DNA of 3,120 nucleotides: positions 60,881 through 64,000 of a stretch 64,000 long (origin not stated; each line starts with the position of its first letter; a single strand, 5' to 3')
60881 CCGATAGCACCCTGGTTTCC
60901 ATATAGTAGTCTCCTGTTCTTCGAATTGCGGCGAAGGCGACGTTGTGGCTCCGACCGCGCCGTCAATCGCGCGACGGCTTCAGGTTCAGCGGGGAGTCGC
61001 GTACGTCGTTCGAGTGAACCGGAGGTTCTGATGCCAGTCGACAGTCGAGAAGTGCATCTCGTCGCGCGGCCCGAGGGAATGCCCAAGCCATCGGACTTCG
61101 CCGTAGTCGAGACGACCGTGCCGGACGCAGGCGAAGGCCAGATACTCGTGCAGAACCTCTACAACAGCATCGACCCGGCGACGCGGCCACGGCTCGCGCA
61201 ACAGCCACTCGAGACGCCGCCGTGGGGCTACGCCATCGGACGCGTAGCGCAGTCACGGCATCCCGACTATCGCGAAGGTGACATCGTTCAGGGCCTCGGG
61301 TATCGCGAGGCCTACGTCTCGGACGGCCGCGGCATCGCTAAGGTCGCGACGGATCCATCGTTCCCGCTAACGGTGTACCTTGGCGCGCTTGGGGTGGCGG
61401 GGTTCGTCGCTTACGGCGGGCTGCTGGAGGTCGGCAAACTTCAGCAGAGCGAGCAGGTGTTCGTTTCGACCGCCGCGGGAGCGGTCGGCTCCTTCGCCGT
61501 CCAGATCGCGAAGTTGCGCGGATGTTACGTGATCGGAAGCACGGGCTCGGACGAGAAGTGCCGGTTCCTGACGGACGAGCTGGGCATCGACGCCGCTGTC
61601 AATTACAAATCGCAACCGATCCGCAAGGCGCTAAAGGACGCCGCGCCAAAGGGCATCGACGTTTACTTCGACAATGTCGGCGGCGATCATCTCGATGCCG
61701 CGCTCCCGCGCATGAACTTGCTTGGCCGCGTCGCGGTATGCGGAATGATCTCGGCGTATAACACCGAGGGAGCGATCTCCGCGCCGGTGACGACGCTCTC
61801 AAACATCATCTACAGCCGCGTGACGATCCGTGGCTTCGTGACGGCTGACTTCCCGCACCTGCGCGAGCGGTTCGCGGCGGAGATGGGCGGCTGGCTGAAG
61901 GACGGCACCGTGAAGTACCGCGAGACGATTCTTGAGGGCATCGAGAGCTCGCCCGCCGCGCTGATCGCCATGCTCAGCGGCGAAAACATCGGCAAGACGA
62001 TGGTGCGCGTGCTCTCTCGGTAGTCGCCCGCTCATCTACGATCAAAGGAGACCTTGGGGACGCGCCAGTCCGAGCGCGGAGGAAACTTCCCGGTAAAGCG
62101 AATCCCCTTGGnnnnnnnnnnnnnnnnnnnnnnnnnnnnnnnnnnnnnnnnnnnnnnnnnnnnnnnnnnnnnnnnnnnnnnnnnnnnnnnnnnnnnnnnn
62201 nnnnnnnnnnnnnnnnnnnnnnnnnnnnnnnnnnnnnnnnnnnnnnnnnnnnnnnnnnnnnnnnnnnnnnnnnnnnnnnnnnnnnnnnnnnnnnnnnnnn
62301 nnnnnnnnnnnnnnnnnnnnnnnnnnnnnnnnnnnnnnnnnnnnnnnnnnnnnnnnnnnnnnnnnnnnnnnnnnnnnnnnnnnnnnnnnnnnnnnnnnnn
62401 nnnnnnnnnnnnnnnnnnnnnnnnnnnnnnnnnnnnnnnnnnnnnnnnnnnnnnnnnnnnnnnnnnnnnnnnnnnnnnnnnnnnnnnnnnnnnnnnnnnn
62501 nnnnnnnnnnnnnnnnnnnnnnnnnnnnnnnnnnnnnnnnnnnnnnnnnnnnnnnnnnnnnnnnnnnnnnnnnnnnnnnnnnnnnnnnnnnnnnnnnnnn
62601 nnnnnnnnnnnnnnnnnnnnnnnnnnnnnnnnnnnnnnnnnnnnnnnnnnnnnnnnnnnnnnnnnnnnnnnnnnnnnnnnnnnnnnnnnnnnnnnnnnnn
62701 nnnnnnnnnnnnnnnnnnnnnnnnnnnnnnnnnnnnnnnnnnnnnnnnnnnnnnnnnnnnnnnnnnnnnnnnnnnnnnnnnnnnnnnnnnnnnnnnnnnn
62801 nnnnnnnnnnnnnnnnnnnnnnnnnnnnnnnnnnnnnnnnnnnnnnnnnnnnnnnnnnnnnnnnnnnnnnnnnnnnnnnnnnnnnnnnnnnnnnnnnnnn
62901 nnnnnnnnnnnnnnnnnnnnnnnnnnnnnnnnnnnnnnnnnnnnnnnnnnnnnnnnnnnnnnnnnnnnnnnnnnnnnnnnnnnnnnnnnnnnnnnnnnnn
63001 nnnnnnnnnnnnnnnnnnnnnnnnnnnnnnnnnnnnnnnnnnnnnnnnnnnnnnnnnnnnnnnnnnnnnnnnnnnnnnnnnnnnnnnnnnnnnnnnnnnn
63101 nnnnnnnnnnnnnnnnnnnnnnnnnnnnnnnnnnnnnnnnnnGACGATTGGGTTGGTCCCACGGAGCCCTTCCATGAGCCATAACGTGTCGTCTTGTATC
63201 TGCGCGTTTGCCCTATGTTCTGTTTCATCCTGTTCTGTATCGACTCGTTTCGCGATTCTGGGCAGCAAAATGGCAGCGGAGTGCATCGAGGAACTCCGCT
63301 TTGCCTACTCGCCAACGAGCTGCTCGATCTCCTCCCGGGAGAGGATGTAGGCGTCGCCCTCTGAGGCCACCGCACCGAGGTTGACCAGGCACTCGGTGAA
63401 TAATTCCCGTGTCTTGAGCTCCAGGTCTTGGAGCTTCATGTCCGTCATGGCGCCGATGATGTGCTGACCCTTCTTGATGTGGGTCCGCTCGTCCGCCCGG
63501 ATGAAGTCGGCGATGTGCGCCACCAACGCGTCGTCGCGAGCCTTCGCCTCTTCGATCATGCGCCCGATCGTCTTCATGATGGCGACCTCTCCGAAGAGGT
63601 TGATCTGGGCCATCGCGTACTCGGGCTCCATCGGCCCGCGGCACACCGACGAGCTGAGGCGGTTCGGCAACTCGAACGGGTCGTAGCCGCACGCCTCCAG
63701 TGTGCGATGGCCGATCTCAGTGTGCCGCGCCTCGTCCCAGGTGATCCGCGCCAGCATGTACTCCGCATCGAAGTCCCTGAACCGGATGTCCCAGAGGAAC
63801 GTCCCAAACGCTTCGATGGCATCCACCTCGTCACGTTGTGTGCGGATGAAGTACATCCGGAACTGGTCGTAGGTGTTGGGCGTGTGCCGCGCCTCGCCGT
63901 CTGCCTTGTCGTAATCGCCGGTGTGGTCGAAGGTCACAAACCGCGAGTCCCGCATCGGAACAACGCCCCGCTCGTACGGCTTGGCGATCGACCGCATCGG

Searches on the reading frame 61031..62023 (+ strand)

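Call 32: search_protein_families(library=pfam, proteins=[window:61031-62023:+], max_evalue=0.01)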
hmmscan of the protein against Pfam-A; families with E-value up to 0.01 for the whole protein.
window:61031-62023:+ (330 aa): 3 families
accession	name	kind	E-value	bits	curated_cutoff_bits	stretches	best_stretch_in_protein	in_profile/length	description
PF16884.10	ADH_N_2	-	2.6e-22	79.2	31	1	6-105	1-108/108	N-terminal domain of oxidoreductase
PF00107.32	ADH_zinc_N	-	6e-22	78.4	31.8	1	151-278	1-117/129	Zinc-binding dehydrogenase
PF13602.12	ADH_zinc_N_2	-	9.2e-06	27.1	27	1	184-323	1-132/134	Zinc-binding dehydrogenase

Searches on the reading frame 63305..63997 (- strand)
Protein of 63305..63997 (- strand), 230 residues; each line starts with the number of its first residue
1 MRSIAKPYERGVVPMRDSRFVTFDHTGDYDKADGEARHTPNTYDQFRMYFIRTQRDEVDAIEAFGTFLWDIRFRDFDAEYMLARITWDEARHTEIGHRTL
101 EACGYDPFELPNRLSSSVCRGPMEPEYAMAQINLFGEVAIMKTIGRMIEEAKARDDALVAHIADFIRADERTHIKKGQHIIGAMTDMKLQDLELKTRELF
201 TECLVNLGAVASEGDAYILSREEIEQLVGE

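Call 33: search_protein_families(library=pfam, proteins=[window:63305-63997:-], max_evalue=0.001)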
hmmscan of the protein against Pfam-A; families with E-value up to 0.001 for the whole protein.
window:63305-63997:- (230 aa): 1 family
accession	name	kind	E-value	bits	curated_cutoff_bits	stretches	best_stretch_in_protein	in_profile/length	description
PF04305.20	DUF455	-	7.6e-07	29.4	34.3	1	71-187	86-206/247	Protein of unknown function (DUF455)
